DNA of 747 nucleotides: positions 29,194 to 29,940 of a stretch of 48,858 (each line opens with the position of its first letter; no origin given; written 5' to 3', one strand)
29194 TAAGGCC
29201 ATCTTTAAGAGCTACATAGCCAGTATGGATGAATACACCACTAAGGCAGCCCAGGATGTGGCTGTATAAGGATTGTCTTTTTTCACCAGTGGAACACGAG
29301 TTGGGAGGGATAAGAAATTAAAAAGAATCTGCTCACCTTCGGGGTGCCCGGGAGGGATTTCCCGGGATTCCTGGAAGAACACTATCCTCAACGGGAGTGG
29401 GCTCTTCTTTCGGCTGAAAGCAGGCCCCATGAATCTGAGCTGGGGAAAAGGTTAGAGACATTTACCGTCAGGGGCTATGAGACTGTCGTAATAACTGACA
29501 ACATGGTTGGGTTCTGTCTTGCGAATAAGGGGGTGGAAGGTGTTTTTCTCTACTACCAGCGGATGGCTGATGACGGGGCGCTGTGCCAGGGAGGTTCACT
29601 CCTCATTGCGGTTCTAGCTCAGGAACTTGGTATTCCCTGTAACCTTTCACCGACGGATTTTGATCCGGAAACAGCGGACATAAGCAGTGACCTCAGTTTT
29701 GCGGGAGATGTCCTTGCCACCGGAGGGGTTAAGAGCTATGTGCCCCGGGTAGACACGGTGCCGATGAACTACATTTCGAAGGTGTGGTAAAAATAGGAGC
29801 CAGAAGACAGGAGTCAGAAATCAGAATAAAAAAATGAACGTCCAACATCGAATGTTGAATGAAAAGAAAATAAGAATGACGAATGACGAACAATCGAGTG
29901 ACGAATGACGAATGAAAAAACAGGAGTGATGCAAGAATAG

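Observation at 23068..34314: DHAP-shunt-like enzyme set embedded with a B12 radical SAM enzyme, an SCP2 fusion and lipid-type export proteins: candidate pathway for a hydrophobic 5'-deoxyadenosyl adduct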

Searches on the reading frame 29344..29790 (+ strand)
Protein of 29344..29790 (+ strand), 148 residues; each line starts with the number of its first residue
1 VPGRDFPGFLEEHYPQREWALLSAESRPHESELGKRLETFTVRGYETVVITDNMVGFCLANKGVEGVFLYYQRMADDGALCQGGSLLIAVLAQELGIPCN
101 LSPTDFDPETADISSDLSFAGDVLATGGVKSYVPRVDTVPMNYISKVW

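Call 3: search_protein_families(library=pfam, proteins=[window:29344-29790:+], max_evalue=0.01)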
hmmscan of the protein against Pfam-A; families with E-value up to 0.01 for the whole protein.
window:29344-29790:+ (148 aa): 1 family
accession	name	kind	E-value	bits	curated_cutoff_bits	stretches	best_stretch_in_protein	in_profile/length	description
PF01008.23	IF-2B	-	8.3e-08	32.2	22.4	1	16-146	130-270/280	Initiation factor 2 subunit family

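Call 4: search_protein_families(library=ncbifam, proteins=[window:29344-29790:+], max_evalue=0.01)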
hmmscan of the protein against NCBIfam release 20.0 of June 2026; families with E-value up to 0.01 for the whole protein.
window:29344-29790:+ (148 aa): 5 families
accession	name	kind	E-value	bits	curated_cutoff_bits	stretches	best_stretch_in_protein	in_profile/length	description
TIGR00524.1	eIF-2B_rel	subfamily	1.6e-07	30.8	185.85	1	16-101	150-236/303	S-methyl-5-thioribose-1-phosphate isomerase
NF004700.0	PRK06036.1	equivalog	6.4e-07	28.7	528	1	21-146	184-320/339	S-methyl-5-thioribose-1-phosphate isomerase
NF004326.0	PRK05720.1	subfamily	2.5e-06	26.5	271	1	20-99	193-273/358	s-methyl-5-thioribose-1-phosphate isomerase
NF004436.0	PRK05772.1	equivalog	1.2e-05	24.7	521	1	21-105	204-290/363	S-methyl-5-thioribose-1-phosphate isomerase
TIGR00512.1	salvage_mtnA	equivalog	0.00014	20.9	279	1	20-100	186-267/335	S-methyl-5-thioribose-1-phosphate isomerase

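Call 30: search_solved_structures(query=window:29344-29790:+, max_evalue=1, show_alignments=2)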
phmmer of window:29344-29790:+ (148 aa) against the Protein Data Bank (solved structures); distinct sequences matched with E-value up to 1: 9.
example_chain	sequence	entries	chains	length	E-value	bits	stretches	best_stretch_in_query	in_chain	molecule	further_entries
4ldr_A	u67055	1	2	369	0.0026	20.8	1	24-104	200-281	Methylthioribose-1-phosphate isomerase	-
4ldq_A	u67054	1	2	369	0.0031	20.5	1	24-102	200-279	Methylthioribose-1-phosphate isomerase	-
1t5o_A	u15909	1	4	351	0.0047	20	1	18-142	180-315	Translation initiation factor eIF2B, subunit delta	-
1t9k_A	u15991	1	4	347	0.014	18.4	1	24-102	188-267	Probable methylthioribose-1-phosphate isomerase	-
6a34_A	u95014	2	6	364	0.025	17.6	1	39-144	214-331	Putative methylthioribose-1-phosphate isomerase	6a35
4ey3_A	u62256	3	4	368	0.29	14.2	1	57-117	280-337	Twin-arginine translocation pathway signal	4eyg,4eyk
2yrf_A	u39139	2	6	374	0.31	14.1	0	34-102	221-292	Methylthioribose-1-phosphate isomerase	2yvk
8up5_P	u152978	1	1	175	0.61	13.1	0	89-134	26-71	KEOPS complex subunit Pcc1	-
4i62_A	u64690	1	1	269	0.8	12.7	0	70-116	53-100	Amino acid ABC transporter, periplasmic amino acid-binding protein, putative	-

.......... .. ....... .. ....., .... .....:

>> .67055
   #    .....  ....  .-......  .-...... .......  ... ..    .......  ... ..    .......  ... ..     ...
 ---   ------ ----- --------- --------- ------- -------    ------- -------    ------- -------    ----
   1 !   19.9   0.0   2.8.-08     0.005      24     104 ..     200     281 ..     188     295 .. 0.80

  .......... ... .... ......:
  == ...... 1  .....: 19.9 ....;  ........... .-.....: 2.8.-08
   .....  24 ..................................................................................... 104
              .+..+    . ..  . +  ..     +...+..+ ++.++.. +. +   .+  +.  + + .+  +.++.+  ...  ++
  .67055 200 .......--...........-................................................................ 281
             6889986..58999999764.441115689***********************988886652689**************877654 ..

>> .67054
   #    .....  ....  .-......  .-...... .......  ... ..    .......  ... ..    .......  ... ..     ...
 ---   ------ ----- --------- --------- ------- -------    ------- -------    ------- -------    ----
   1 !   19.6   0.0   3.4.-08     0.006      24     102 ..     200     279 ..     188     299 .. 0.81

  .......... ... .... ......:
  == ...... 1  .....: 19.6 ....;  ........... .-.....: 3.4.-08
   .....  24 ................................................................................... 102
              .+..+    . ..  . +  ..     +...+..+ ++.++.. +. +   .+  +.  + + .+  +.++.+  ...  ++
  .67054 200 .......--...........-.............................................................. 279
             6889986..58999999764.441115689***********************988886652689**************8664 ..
